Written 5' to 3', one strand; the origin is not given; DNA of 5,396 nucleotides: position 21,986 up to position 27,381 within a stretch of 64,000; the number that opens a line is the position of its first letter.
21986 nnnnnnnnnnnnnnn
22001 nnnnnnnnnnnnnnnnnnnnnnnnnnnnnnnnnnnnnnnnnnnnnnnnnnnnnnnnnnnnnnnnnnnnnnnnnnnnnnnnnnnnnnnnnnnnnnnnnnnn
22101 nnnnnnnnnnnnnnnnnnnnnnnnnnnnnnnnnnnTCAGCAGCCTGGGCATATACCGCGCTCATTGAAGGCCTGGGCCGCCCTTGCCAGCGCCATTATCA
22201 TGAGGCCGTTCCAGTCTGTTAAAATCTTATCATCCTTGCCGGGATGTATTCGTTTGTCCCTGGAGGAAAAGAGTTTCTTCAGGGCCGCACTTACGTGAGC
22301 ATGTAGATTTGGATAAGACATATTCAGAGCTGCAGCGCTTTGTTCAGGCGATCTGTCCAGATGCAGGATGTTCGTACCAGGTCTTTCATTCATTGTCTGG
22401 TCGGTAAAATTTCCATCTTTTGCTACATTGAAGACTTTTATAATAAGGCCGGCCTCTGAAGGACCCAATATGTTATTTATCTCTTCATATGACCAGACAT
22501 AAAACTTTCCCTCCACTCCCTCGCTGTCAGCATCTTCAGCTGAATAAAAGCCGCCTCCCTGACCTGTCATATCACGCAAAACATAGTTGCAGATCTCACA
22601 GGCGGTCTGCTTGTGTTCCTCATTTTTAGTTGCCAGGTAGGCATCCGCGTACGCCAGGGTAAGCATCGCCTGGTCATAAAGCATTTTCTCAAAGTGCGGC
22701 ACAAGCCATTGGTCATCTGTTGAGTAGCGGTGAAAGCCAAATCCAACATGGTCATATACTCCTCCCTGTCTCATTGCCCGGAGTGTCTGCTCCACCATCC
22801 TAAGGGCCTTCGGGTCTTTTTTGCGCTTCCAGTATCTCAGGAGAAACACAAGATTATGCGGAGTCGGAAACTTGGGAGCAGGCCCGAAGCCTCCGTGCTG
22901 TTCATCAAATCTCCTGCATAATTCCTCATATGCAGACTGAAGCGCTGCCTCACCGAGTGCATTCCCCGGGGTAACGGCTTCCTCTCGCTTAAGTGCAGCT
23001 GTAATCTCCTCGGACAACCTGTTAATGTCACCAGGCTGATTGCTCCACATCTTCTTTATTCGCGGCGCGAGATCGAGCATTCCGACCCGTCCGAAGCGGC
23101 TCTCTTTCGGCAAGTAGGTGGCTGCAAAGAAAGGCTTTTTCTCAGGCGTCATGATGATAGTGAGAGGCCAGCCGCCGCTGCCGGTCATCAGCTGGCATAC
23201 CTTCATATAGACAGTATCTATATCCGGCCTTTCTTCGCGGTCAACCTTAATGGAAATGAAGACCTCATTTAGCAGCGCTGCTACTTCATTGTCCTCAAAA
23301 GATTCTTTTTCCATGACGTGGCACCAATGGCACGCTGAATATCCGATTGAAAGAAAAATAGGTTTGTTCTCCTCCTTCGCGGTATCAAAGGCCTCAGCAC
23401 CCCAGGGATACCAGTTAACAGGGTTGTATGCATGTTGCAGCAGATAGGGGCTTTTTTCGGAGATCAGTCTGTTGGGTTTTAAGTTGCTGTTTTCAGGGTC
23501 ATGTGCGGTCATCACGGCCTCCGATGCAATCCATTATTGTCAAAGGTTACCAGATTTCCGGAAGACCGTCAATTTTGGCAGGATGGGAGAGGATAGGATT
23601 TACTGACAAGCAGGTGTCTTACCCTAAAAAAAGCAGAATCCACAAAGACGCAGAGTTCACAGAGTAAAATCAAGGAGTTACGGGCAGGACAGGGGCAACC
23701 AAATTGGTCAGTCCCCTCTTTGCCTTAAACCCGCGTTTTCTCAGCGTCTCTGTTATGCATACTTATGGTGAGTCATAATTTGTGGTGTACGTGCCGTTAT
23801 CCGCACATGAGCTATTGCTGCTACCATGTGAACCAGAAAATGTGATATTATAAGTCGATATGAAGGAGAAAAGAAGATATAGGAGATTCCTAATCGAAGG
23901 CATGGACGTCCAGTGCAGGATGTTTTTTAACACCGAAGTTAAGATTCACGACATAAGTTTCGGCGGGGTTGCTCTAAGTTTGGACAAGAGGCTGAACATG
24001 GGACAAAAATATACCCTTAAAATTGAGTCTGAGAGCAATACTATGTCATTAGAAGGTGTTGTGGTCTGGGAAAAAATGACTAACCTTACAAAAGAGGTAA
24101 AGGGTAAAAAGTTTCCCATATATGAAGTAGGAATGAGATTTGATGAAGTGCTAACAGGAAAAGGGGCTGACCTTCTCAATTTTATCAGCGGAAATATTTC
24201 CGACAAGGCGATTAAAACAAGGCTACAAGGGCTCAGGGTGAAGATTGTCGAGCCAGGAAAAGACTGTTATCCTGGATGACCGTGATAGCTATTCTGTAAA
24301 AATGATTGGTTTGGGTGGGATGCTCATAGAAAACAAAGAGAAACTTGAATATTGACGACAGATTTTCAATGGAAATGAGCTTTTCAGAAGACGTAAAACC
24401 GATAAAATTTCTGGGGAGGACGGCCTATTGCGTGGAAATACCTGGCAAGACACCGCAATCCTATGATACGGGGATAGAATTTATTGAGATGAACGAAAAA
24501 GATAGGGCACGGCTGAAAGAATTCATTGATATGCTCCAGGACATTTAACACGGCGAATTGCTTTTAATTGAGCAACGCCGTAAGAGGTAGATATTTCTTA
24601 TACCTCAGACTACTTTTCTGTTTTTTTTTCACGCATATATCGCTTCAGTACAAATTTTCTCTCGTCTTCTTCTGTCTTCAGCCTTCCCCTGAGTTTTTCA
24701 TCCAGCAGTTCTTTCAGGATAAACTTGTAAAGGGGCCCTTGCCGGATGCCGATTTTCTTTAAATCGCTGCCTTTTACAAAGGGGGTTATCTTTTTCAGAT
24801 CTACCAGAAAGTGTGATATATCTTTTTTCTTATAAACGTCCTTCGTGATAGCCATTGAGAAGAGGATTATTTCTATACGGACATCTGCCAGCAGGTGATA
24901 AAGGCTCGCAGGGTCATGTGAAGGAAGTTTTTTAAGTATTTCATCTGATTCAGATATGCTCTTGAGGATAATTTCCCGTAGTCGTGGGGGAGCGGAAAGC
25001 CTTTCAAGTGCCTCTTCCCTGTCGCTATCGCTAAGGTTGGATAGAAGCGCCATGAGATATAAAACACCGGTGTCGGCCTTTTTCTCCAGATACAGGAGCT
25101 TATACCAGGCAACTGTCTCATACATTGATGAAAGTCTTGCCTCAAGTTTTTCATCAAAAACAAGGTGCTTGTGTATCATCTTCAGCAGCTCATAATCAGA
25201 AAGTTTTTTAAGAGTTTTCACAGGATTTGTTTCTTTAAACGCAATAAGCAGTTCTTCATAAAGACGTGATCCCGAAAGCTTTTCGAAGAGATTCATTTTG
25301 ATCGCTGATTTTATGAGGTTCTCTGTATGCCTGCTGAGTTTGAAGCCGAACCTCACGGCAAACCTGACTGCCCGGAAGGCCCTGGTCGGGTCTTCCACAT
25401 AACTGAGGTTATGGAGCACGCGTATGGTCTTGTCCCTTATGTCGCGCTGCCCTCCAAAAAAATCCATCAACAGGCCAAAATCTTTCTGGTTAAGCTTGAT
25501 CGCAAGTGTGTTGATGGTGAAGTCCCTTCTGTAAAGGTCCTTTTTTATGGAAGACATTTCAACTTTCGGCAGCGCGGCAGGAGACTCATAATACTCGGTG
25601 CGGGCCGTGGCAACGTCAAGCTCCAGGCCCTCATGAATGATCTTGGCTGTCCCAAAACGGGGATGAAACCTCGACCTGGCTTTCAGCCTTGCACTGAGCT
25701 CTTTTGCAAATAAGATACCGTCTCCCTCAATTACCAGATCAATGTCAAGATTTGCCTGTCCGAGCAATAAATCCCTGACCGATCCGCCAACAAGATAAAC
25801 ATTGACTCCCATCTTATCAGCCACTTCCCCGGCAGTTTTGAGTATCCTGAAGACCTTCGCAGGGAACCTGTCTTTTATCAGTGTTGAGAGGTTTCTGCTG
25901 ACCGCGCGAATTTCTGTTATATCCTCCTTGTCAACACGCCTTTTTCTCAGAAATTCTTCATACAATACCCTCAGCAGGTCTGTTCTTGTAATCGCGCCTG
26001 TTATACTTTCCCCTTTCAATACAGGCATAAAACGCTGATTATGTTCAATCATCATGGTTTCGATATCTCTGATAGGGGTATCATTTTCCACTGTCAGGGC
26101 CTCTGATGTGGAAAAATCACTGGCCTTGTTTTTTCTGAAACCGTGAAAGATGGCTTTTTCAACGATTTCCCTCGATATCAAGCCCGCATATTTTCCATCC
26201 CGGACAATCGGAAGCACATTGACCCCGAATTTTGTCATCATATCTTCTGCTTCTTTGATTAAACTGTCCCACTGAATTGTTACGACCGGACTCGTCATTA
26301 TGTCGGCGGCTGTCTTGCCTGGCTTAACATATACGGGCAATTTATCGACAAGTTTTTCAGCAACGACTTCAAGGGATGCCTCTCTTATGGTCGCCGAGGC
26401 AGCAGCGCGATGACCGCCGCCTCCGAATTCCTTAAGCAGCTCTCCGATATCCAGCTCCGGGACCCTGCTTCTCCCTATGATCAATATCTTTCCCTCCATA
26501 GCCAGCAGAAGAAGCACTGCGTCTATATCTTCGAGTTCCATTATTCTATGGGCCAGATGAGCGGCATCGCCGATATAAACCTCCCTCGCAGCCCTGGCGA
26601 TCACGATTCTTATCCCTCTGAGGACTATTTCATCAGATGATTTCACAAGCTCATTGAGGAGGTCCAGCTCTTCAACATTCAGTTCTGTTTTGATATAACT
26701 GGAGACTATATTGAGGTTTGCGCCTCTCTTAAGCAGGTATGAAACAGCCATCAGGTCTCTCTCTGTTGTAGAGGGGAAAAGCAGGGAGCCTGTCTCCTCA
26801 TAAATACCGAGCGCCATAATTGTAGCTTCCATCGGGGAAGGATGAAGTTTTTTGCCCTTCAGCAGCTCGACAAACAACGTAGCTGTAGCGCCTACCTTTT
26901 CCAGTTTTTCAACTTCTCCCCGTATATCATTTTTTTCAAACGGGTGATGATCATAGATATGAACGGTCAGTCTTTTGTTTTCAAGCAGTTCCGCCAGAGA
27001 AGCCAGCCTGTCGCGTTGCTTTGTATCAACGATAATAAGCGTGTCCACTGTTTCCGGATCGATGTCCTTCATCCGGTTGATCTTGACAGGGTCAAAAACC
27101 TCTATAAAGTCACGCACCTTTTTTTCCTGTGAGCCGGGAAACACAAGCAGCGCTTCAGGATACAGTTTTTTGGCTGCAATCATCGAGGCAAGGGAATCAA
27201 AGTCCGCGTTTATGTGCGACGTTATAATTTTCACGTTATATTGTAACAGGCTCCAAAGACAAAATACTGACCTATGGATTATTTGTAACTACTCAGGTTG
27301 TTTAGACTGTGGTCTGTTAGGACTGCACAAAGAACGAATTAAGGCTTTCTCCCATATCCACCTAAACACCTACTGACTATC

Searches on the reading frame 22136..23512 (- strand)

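Call 29: search_protein_families(library=ncbifam, proteins=[window:22136-23512:-], max_evalue=0.00001)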
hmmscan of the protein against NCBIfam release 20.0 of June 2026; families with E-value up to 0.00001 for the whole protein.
window:22136-23512:- (458 aa): 1 family
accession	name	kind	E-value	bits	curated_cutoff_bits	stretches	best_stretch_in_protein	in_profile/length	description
NF045694.1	seleno_TsoB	exception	1.3e-06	26.8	805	1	31-92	456-517/572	rhodanese/DsbD fusion-like selenoprotein TsoB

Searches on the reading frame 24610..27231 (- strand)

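Call 29: search_protein_families(library=ncbifam, proteins=[window:24610-27231:-], max_evalue=0.00001)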
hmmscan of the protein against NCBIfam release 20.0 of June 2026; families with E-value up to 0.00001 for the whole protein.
window:24610-27231:- (873 aa): 21 families
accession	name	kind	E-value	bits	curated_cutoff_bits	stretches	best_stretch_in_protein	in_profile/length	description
NF041569.1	A-tRNAntase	equivalog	2.1e-256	853.4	1440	1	2-864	3-876/880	A-adding tRNA nucleotidyltransferase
NF009814.0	PRK13299.1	equivalog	3.7e-31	108.6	290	1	473-856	18-384/396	CCA tRNA nucleotidyltransferase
TIGR02692.1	tRNA_CCA_actino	equivalog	9.9e-28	97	438.8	1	462-687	14-240/466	CCA tRNA nucleotidyltransferase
TIGR01942.1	pcnB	subfamily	1.2e-27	96.9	305.65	1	472-695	26-248/425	polynucleotide adenylyltransferase PcnB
NF008137.0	PRK10885.1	equivalog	1.5e-25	89.9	451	1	477-686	2-206/409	multifunctional CCA addition/repair protein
NF008634.1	PRK11623.1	equivalog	8.4e-22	77.3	702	1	471-689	56-282/469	polynucleotide adenylyltransferase PcnB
NF009813.0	PRK13298.1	equivalog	5.7e-21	74.9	606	1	477-696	2-216/417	tRNA CCA-pyrophosphorylase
NF009811.0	PRK13296.1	equivalog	2.2e-19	69.5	469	1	477-688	2-206/360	CCA tRNA nucleotidyltransferase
NF011110.0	PRK14538.1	equivalog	1.1e-17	63.5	707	1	4-298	373-678/838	putative bifunctional signaling protein/50S ribosomal protein L9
NF053633.1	OlncasPapPhNrnA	equivalog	2.8e-17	62.6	350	1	2-285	20-301/317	bifunctional oligoribonuclease/PAP phosphatase NrnA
NF009812.0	PRK13297.1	equivalog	4.4e-17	62.2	624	1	471-688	7-217/364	tRNA CCA-pyrophosphorylase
NF011446.0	PRK14869.2-2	equivalog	4.5e-11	41.9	601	0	91-166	343-419/576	putative manganese-dependent inorganic diphosphatase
NF011443.0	PRK14869.1-5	equivalog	1.8e-09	36.6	335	0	90-166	329-406/546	putative manganese-dependent inorganic diphosphatase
NF041552.1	TF_PrdR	equivalog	2.4e-09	36.1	795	1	308-427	8-129/577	sigma-54 dependent transcriptional regulator PrdR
NF011447.0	PRK14869.2-3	equivalog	2.5e-09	36.3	522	0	89-169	325-406/540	putative manganese-dependent inorganic diphosphatase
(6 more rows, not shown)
